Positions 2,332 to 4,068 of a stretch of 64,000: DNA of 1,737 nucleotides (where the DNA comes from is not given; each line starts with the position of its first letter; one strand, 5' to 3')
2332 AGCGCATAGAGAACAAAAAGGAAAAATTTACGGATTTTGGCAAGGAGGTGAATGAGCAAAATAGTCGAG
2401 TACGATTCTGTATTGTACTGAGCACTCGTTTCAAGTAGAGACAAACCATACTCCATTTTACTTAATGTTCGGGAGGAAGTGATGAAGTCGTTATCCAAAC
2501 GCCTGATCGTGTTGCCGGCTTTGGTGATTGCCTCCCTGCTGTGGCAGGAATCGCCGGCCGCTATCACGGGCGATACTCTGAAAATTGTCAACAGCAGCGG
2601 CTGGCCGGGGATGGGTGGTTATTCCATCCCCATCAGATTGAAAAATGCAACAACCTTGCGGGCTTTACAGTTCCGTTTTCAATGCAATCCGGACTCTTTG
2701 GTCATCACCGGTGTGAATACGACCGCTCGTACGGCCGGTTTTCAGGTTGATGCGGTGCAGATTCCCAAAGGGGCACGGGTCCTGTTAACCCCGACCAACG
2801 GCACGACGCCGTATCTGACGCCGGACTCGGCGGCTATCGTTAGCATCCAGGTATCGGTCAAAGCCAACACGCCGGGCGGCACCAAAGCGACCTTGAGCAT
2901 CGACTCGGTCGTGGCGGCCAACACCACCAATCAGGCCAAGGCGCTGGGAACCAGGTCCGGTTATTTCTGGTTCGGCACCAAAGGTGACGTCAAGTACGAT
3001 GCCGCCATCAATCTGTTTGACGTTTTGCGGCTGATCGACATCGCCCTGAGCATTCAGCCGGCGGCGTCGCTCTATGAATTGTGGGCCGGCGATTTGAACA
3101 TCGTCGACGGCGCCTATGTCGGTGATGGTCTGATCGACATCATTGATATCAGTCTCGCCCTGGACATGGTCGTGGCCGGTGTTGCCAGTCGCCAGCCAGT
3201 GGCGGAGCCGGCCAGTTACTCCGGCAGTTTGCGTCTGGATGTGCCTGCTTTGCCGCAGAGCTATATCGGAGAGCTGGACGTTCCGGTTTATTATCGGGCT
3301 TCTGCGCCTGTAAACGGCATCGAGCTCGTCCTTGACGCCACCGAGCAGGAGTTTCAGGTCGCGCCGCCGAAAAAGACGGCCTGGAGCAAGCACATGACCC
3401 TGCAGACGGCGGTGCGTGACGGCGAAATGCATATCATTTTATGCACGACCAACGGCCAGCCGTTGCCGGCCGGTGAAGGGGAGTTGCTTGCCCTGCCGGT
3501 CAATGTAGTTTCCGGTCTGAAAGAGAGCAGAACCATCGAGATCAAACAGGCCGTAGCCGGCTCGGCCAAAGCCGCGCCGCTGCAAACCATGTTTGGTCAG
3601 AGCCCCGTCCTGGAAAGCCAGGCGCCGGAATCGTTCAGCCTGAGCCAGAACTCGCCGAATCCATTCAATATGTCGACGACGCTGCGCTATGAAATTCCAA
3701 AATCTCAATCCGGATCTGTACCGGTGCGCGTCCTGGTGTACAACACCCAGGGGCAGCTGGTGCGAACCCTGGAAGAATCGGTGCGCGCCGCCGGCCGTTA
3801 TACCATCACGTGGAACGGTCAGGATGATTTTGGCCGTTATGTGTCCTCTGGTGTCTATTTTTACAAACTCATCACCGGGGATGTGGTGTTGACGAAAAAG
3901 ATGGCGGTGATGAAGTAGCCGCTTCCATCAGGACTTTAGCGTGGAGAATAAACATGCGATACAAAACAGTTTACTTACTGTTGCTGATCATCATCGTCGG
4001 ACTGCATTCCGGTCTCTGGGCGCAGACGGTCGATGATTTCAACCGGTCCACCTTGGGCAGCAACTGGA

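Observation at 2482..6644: Three-gene locus of cohesin-like and dockerin-like proteins, two anchored via T9SS sorting domains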

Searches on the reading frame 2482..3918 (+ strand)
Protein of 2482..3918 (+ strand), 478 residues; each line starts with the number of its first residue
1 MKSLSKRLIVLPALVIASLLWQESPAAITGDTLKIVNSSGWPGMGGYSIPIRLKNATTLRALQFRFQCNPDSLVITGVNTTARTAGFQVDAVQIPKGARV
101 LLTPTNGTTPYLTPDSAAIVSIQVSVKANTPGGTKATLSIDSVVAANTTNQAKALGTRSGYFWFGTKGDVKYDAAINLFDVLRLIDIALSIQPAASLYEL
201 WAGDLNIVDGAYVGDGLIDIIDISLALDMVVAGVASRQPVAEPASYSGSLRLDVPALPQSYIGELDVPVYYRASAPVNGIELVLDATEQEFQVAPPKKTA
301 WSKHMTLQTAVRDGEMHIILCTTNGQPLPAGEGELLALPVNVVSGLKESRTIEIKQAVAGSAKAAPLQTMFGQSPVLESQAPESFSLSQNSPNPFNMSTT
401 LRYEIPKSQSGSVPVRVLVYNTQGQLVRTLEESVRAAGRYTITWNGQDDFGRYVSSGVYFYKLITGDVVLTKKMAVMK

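Call 3: search_protein_families(library=pfam, proteins=[window:2482-3918:+], max_evalue=1)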
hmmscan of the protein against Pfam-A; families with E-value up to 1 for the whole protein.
window:2482-3918:+ (478 aa): 5 families
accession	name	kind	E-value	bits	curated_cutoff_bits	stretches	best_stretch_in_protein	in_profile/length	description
PF13860.13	FlgD_ig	-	4.3e-09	36.7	27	1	413-461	23-71/79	FlgD Ig-like domain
PF00963.24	Cohesin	-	9.9e-06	26.2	24.1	1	48-150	17-126/139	Cohesin domain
PF18962.6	Por_Secre_tail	-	0.00072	20.2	27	1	392-475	3-74/75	Secretion system C-terminal sorting domain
PF13585.12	CHU_C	-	0.0066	17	27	1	415-464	29-71/86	CHU_C Type IX secretion signal domain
PF19190.6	BACON_2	-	0.56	10.6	25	0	103-151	47-91/94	Viral BACON domain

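Call 4: search_protein_families(library=ncbifam, proteins=[window:2482-3918:+], max_evalue=1)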
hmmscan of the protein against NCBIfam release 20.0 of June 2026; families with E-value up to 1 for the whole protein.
window:2482-3918:+ (478 aa): 9 families
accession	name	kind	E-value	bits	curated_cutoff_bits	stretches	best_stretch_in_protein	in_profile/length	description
NF033707.1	T9SS_sortase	equivalog_domain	1.9e-11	42.4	420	1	389-464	1000-1076/1095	type IX secretion system sortase PorU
TIGR04183.1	Por_Secre_tail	domain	3e-09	36.7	23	1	392-474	3-69/72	T9SS type A sorting domain-containing protein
NF005176.1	PRK06655.1-1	equivalog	1.9e-05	24.7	230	1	413-462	97-146/197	flagellar hook assembly protein FlgD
NF009276.0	PRK12633.1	equivalog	8.2e-05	22.4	383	1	398-467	117-183/234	flagellar basal body rod modification protein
NF009452.0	PRK12812.1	equivalog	0.0016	17.7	258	1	414-463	153-204/289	flagellar basal body rod modification protein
NF052323.1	T9SSA_dep_M6i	equivalog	0.006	14.5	600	1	390-461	960-1022/1043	T9SS-dependent M6-like inactivated metalloprotease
NF009453.0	PRK12813.1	equivalog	0.013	15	264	1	406-463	117-171/223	flagellar basal body rod modification protein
NF052228.1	T9SS_PorZ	equivalog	0.037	12.5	260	1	418-465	700-742/757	type IX secretion system anionic LPS delivery protein PorZ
NF053608.1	Lsa66_OmpA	equivalog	0.04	12.3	700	1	440-469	203-232/581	fibronectin-binding adhesin Lsa66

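Call 7: find_homologous_proteins(query=window:2482-3915:+)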
Query window:2482-3915:+ (478 aa): 477 proteins with E <= 0.001 among 8000 candidates; the best 120 are listed.
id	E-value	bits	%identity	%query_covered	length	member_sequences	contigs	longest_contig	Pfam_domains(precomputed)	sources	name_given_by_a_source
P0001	0.0e+0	1017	96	100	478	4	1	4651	PF00963.25,PF13860.13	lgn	-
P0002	1.6e-267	906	85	100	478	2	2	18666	PF13860.13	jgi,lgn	jgi:hypothetical protein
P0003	7.1e-231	785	74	100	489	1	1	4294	PF00963.25,PF13860.13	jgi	jgi:hypothetical protein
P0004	5.7e-226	769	71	100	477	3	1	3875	PF00963.25,PF13860.13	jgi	-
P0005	9.0e-218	742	70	100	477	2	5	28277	PF13860.13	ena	-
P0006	3.2e-188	644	63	100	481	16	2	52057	PF00963.25,PF13860.13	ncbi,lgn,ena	-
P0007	2.3e-144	500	49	99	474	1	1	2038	PF00963.25,PF13860.13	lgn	-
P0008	1.7e-135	471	46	100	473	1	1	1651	PF00404.25,PF00963.25,PF18962.8,PF13860.13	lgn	-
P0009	1.5e-133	464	46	100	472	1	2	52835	PF00404.25,PF00963.25,PF18962.8,PF13860.13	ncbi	-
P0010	1.3e-132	461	49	94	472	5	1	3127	PF13585.13,PF00963.25,PF18962.8,PF13860.13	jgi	-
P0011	3.2e-132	460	46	99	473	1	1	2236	PF13585.13,PF00404.25,PF00963.25,PF18962.8,PF13860.13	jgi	-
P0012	4.1e-132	459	47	100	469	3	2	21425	PF00404.25,PF00963.25,PF18962.8,PF13860.13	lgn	-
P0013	1.0e-130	455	46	100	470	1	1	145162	PF13585.13,PF00963.25,PF13860.13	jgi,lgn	-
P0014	1.7e-129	451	58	77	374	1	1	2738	PF00963.25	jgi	-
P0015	6.4e-127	442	45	97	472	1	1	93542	PF00963.25,PF18962.8,PF13860.13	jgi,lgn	jgi:hypothetical protein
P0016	9.8e-127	442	46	100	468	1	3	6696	PF00404.25,PF00963.25,PF13860.13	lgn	-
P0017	8.6e-126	439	46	97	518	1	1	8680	PF00963.25,PF18962.8,PF13860.13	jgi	-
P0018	1.5e-120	421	45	95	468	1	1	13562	PF00963.25,PF18962.8,PF13860.13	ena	-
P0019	3.3e-120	420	45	95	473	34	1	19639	PF00963.25,PF18962.8,PF13860.13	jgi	-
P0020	5.9e-119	416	44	100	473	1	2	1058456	PF00404.25,PF00963.25,PF18962.8,PF13860.13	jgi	jgi:hypothetical protein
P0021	5.7e-118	413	44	100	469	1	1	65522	PF00404.25,PF00963.25,PF18962.8,PF13860.13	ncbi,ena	-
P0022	2.5e-116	407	42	95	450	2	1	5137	PF00404.25,PF00963.25,PF13860.13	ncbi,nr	ncbi:hypothetical protein JXO59_07600, partial [candidate division KSB1 bacterium]|nr:hypothetical p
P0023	1.2e-115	405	44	99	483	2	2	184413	PF00963.25,PF13860.13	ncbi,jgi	-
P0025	5.2e-113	396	41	97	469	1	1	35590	PF00963.25,PF18962.8,PF13860.13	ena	-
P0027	2.4e-104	368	41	99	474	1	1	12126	PF13585.13,PF00963.25,PF18962.8,PF13860.13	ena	-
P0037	1.3e-23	102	32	37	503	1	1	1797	PF13585.13,PF00963.25,PF18962.8,PF13860.13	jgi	jgi:membrane-bound inhibitor of C-type lysozyme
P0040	2.0e-22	98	36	35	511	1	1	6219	PF13585.13,PF00963.25,PF18962.8,PF13860.13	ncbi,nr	ncbi:MAG: cohesin domain-containing protein, partial [Gemmatimonadota bacterium]|nr:cohesin domain-c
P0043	1.9e-20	91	31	37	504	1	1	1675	PF00963.25,PF18962.8,PF13860.13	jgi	jgi:hypothetical protein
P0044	3.0e-20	91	30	45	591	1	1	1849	PF00963.25,PF18962.8,PF13860.13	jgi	jgi:hypothetical protein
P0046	3.6e-20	90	29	65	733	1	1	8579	PF13585.13,PF07953.21,PF00404.25,PF13385.14,PF18962.8,PF13860.13,PF02210.32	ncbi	-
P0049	2.7e-19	88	43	24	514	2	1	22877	PF00963.25,PF13860.13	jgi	-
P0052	1.4e-18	85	29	65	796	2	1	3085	PF00404.25,PF00963.25,PF13860.13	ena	-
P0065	2.7e-16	78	31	44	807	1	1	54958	PF17963.8,PF00963.25,PF18962.8,PF13860.13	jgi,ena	-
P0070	1.4e-15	75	48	20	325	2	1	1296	PF13585.13,PF00404.25,PF18962.8,PF13860.13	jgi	jgi:hypothetical protein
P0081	8.9e-15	73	31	45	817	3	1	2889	PF13585.13,PF17963.8,PF00963.25,PF18962.8,PF13860.13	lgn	-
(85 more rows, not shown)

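Call 14: search_solved_structures(query=A1, max_evalue=1, show_alignments=3)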
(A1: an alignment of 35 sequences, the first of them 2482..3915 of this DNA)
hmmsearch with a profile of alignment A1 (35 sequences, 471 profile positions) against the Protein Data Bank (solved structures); distinct sequences matched with E-value up to 1: 25.
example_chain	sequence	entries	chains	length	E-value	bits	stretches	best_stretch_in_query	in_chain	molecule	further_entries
3osv_A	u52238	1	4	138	6.3e-05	24.9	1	405-455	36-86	Flagellar basal-body rod modification protein FlgD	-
7eh9_A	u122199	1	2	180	8.4e-05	24.5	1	401-459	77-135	Basal-body rod modification protein FlgD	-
7bhq_A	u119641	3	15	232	0.00012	24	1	401-459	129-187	Basal-body rod modification protein FlgD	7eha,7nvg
5nrk_A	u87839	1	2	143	0.0013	20.5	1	29-159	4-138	Endoglucanase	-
3kcp_A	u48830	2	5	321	0.0015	20.4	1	144-218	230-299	Cellulosomal-scaffolding protein A | Cellulosome anchoring protein cohesin region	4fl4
5nrm_A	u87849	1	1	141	0.0016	20.3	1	32-159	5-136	Endoglucanase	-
4uyp_B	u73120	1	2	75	0.0029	19.5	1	167-227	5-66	Cellulosomal scaffoldin adaptor protein B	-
4uyq_B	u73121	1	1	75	0.004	19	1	167-227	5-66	Cellulosomal scaffoldin adaptor protein B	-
2ozn_A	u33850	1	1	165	0.012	17.5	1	230-357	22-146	O-GlcNAcase nagJ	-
2o4e_A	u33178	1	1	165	0.015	17.1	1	230-357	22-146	O-GlcNAcase nagJ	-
2jh2_A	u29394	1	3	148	0.015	17.1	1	233-357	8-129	O-GLCNACASE NAGJ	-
2b59_B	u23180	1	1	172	0.017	16.9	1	144-218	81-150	Cellulosomal scaffolding protein A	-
3c12_A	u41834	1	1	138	0.023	16.5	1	408-453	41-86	Flagellar protein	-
2w1n_A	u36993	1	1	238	0.061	15.1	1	234-358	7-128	O-GLCNACASE NAGJ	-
4zzf_A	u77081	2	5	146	0.07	14.9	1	410-453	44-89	Flagellar basal body rod modification protein | Basal-body rod modification protein FlgD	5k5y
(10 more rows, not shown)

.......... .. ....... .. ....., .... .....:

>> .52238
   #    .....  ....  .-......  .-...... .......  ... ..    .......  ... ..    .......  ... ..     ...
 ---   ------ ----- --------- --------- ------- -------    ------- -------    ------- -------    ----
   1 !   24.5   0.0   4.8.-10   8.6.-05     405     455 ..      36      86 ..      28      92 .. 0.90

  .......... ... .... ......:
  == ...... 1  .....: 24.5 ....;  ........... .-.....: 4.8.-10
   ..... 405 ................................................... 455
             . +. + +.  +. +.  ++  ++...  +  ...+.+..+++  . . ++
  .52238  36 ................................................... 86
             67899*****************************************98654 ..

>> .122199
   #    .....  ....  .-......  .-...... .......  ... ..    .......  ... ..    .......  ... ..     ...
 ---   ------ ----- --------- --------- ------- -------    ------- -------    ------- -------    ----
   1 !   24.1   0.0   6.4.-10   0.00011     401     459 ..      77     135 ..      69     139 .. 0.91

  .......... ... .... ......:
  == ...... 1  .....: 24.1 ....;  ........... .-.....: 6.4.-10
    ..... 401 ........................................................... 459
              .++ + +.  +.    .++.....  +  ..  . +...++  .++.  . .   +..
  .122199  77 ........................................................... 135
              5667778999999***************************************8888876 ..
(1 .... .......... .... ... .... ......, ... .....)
